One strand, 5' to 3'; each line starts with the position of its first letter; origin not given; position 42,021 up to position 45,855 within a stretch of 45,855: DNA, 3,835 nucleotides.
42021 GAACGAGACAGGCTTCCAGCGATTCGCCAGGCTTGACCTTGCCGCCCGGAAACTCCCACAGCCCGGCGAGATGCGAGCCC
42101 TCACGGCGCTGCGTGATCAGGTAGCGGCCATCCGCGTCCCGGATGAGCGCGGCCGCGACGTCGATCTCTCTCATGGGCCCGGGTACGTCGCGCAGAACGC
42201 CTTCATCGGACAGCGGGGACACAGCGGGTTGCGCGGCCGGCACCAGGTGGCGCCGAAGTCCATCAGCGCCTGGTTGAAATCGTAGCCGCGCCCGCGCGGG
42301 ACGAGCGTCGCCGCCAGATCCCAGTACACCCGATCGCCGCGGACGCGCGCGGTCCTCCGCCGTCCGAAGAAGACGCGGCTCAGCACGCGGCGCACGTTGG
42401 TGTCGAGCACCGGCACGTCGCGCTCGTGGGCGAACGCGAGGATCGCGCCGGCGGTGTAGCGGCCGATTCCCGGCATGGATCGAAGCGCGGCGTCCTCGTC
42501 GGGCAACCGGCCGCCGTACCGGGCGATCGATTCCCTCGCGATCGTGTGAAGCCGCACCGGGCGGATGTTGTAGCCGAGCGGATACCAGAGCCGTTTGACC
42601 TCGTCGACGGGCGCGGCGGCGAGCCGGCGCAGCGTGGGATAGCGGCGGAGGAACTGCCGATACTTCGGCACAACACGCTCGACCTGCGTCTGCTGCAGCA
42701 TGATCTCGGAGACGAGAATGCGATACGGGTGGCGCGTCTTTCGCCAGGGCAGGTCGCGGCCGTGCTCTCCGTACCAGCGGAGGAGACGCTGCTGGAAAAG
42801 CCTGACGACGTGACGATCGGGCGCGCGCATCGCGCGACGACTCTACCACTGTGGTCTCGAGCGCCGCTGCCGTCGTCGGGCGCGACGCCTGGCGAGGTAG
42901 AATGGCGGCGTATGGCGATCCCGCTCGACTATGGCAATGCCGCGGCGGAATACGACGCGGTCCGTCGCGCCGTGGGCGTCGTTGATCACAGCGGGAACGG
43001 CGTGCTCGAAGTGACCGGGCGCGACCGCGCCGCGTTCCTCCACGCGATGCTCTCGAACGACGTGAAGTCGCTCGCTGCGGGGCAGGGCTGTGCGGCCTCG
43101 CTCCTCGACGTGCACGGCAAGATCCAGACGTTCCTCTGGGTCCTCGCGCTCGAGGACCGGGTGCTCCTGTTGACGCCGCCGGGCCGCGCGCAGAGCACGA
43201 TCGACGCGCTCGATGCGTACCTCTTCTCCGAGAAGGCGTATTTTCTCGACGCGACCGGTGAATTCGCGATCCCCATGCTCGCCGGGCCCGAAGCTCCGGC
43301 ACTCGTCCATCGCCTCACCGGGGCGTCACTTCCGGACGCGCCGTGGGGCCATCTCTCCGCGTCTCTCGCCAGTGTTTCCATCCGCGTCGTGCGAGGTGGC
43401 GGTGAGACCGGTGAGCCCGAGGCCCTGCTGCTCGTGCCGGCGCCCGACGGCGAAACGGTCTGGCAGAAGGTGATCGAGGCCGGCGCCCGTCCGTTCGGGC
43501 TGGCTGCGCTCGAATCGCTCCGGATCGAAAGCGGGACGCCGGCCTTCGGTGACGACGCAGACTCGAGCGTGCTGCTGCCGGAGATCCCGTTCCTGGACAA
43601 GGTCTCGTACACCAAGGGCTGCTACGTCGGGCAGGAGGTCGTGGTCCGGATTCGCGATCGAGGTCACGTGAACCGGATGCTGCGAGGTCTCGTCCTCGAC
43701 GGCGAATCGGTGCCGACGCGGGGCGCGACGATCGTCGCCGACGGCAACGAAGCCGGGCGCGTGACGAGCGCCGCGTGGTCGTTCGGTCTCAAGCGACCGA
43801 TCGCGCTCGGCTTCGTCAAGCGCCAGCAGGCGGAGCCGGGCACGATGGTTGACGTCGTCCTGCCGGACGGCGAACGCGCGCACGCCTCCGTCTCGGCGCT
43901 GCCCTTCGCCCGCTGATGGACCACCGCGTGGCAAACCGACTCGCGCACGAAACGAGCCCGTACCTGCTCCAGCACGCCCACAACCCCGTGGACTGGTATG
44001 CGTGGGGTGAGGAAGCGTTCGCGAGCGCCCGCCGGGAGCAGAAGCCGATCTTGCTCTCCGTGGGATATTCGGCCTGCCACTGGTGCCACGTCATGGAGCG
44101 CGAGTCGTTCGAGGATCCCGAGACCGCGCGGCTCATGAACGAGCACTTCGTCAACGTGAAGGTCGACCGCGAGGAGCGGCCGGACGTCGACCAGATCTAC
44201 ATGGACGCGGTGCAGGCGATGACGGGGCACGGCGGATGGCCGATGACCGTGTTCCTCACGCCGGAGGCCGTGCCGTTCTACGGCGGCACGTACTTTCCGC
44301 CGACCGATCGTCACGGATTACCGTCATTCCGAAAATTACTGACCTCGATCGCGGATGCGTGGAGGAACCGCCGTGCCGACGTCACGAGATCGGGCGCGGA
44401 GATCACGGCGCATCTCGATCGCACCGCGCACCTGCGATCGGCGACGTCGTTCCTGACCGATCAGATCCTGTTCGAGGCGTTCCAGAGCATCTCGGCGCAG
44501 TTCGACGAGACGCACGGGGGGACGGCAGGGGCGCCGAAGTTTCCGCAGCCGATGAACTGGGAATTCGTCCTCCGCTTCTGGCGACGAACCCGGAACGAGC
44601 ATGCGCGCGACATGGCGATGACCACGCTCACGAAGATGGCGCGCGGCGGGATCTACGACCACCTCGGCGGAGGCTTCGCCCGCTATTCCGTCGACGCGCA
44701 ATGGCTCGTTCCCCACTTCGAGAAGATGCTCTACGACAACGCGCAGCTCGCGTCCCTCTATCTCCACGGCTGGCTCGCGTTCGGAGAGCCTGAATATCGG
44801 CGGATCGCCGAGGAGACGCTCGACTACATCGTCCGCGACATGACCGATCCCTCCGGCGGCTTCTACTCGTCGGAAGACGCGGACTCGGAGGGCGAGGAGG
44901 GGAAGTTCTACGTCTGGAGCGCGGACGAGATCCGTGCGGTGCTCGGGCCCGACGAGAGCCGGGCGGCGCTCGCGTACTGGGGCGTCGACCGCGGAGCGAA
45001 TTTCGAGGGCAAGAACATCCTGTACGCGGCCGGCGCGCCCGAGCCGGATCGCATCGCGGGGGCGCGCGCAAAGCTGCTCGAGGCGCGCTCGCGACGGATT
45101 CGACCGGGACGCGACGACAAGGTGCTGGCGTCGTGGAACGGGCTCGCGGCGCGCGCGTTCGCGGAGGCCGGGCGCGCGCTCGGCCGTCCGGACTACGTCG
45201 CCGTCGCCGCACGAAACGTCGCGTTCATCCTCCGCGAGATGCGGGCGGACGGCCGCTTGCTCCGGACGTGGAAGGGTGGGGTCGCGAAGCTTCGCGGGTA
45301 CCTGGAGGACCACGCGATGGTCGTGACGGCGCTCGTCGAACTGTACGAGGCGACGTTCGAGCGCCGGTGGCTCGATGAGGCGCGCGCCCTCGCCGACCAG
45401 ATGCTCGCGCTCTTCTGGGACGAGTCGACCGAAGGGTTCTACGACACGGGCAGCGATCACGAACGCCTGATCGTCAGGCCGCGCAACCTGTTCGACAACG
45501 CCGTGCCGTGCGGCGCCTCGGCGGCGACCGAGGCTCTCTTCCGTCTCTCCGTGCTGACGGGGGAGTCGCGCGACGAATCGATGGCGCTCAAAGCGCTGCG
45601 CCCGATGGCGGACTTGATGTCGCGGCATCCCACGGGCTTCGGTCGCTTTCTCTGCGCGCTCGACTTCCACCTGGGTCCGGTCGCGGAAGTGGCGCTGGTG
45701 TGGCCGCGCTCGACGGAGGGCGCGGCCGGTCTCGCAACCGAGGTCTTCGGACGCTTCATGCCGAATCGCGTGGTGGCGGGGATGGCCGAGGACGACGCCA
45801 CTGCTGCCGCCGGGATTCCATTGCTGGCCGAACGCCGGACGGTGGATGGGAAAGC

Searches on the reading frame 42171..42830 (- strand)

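Call 71: search_protein_families(library=pfam, proteins=[window:42171-42830:-], max_evalue=0.0001)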
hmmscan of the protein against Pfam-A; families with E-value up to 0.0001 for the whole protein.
window:42171-42830:- (219 aa): 1 family
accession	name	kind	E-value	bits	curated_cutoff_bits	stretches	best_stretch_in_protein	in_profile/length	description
PF00730.31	HhH-GPD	-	4.7e-17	62.7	26.2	1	40-159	1-92/108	HhH-GPD superfamily base excision DNA repair protein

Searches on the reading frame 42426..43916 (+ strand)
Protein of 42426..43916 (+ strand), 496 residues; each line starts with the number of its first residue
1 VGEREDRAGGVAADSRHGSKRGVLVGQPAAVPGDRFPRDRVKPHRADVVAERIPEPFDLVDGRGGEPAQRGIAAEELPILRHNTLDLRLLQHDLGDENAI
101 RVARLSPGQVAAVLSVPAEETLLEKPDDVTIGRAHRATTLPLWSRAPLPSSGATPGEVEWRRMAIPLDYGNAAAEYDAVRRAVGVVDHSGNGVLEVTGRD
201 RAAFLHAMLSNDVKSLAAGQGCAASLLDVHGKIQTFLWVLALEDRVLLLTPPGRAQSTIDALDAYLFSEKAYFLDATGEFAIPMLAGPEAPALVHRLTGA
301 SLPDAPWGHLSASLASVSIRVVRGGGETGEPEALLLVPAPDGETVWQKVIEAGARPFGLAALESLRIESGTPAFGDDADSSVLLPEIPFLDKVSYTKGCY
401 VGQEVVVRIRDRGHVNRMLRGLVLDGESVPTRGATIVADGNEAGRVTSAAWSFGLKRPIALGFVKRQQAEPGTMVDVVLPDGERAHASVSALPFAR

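Call 71: search_protein_families(library=pfam, proteins=[window:42426-43916:+], max_evalue=0.0001)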
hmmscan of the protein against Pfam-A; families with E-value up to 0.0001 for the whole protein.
window:42426-43916:+ (496 aa): 2 families
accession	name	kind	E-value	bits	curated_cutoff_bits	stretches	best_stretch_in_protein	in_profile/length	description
PF01571.26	GCV_T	-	1.5e-39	136.3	25.6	1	152-380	9-243/255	Aminomethyltransferase folate-binding domain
PF08669.17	GCV_T_C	-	4.2e-17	62.3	25.9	1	417-494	1-78/80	Glycine cleavage T-protein C-terminal barrel domain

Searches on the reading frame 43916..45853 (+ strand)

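Call 71: search_protein_families(library=pfam, proteins=[window:43916-45853:+], max_evalue=0.0001)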
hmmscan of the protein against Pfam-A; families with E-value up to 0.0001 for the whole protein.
window:43916-45853:+ (646 aa): 2 families
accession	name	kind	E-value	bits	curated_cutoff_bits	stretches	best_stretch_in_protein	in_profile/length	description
PF03190.21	Thioredox_DsbH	-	1.4e-79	266.2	27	1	7-167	2-162/163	Protein of unknown function, DUF255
PF13899.12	Thioredoxin_7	-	1.3e-13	51.3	27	1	26-116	1-83/83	Thioredoxin-like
